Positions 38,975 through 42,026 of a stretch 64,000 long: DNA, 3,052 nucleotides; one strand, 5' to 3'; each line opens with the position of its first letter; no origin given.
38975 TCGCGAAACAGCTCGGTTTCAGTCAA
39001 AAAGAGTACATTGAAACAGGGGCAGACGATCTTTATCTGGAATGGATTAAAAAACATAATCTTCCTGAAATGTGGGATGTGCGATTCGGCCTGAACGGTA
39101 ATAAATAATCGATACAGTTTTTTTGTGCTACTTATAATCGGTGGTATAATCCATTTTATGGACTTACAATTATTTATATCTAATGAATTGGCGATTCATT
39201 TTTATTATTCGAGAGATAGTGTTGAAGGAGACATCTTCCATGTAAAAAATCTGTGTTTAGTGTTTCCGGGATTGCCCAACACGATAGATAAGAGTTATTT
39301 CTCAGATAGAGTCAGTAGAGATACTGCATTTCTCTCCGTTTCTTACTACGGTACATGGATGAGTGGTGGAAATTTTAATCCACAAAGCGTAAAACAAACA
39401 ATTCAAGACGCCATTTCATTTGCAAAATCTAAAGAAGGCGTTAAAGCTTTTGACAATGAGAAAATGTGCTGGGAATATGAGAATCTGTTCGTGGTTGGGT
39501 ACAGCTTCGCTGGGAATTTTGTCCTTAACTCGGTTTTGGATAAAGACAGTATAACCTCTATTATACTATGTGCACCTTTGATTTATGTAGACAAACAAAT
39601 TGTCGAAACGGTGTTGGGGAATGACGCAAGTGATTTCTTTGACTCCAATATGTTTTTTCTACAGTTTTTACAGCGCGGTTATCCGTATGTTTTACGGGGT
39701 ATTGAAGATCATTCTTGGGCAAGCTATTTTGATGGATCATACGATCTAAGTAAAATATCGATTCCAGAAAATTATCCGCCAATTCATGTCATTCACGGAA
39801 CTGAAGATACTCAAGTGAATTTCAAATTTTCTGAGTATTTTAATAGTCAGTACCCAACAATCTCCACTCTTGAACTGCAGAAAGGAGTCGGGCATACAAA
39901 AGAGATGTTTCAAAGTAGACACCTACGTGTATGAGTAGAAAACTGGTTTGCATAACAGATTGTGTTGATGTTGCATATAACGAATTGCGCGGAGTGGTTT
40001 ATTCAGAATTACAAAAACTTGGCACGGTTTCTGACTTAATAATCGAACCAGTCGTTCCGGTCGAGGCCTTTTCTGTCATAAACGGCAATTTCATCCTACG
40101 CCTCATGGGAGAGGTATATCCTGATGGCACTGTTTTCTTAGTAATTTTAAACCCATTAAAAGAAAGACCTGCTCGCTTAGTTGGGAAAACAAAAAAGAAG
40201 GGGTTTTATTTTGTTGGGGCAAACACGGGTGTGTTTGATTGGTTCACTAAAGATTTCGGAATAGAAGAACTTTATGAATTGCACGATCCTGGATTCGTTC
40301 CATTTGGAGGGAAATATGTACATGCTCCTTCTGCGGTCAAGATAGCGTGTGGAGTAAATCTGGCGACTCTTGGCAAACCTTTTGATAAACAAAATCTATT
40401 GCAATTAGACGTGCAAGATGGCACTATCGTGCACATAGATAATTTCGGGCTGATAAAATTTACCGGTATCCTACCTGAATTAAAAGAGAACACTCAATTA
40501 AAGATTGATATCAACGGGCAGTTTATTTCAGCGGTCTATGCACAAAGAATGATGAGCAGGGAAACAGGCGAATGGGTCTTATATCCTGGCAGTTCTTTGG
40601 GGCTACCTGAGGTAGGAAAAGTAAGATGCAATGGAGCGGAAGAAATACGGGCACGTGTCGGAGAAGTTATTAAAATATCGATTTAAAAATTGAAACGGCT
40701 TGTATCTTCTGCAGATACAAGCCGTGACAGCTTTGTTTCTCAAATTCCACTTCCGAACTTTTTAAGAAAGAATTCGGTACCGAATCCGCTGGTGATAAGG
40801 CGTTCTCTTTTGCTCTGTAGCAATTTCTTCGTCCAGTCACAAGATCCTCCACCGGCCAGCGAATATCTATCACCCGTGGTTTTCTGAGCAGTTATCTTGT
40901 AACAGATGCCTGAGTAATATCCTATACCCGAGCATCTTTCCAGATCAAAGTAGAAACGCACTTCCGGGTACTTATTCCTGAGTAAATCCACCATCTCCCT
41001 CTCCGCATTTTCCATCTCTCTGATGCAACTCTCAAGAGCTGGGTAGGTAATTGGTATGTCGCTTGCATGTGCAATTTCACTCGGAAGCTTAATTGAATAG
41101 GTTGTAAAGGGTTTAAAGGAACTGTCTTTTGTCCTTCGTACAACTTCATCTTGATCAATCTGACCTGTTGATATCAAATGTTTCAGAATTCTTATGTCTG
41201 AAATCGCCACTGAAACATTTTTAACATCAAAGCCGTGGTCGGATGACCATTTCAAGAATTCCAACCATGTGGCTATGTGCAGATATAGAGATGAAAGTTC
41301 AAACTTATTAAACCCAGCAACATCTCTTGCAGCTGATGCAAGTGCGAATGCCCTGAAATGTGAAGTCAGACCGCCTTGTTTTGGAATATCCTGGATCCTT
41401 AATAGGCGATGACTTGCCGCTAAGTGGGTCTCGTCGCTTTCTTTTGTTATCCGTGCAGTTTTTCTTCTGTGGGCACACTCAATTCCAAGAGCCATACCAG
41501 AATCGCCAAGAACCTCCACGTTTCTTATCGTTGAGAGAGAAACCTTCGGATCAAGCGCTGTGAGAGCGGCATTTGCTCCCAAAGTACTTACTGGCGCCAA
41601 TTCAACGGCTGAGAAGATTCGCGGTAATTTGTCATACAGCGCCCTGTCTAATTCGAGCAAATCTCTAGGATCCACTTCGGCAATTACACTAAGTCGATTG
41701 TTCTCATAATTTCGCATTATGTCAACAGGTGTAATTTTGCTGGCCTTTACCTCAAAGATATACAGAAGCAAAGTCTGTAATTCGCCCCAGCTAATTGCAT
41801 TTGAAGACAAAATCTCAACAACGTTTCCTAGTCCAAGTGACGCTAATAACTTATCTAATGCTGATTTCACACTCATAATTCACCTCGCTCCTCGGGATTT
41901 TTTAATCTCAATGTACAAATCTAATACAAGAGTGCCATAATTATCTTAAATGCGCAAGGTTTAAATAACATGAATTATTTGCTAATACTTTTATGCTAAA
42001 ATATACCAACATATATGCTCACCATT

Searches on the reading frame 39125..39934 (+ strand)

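Call 3: search_protein_families(library=pfam, proteins=[window:39125-39934:+], max_evalue=0.01)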
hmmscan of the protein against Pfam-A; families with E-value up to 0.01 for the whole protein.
window:39125-39934:+ (269 aa): 1 family
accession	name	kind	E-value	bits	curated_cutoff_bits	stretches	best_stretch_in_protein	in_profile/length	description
PF12146.15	Hydrolase_4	-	0.00023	21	27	0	113-159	70-117/239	Serine aminopeptidase, S33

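Call 4: search_protein_families(library=ncbifam, proteins=[window:39125-39934:+], max_evalue=0.01)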
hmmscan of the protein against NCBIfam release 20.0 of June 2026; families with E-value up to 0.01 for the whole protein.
window:39125-39934:+ (269 aa): 0 families

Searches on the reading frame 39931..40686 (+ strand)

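Call 3: search_protein_families(library=pfam, proteins=[window:39931-40686:+], max_evalue=0.01)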
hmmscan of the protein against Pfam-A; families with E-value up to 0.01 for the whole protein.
window:39931-40686:+ (251 aa): 1 family
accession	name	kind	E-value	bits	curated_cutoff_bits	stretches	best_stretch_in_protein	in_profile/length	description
PF01887.21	SAM_HAT_N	-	3.3e-11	43.6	26.3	1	13-148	11-145/145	SAM hydroxide adenosyltransferase N-terminal domain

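Call 4: search_protein_families(library=ncbifam, proteins=[window:39931-40686:+], max_evalue=0.01)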
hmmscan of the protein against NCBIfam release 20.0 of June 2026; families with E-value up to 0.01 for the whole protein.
window:39931-40686:+ (251 aa): 2 families
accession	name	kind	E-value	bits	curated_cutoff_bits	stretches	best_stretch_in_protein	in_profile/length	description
NF058624.1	RSAMHdlseTHET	equivalog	3.4e-09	36.7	350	1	65-248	60-248/250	(R)-S-adenosyl-L-methionine hydrolase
NF053629.1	RSAMPyrc0463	equivalog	0.005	16.4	470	0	44-249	38-253/256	(R)-S-adenosyl-L-methionine hydrolase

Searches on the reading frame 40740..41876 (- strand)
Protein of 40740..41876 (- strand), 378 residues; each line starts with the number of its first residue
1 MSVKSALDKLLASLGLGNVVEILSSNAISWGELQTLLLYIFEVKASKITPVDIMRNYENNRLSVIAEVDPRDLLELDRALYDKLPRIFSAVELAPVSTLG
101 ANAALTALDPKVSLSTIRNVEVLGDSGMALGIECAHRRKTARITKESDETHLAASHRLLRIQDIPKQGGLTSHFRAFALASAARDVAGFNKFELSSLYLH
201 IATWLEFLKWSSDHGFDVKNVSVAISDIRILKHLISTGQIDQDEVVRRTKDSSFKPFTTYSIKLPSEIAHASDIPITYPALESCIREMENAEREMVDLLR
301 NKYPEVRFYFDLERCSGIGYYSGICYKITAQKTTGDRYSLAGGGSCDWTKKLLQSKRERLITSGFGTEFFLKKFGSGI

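Call 3: search_protein_families(library=pfam, proteins=[window:40740-41876:-], max_evalue=0.01)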
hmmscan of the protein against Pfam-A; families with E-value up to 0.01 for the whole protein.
window:40740-41876:- (378 aa): 1 family
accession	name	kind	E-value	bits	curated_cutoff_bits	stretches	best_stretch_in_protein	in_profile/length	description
PF13393.11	tRNA-synt_His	-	6.3e-05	22.8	25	1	276-347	223-286/308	Histidyl-tRNA synthetase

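Call 4: search_protein_families(library=ncbifam, proteins=[window:40740-41876:-], max_evalue=0.01)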
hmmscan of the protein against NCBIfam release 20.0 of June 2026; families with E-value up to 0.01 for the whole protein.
window:40740-41876:- (378 aa): 3 families
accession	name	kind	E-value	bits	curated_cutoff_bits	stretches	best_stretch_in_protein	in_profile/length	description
TIGR00443.1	hisZ_biosyn_reg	equivalog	0.00028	20.1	271.65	1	293-347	235-286/314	ATP phosphoribosyltransferase regulatory subunit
NF008937.0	PRK12292.1-4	equivalog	0.0046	15.9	693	1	294-348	249-300/395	ATP phosphoribosyltransferase regulatory subunit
TIGR00442.1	hisS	equivalog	0.0051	15.8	286.75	1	274-347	214-285/406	histidine--tRNA ligase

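Call 66: search_solved_structures(query=window:40740-41876:-, max_evalue=1)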
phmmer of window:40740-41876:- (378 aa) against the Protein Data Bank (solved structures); distinct sequences matched with E-value up to 1: 0.
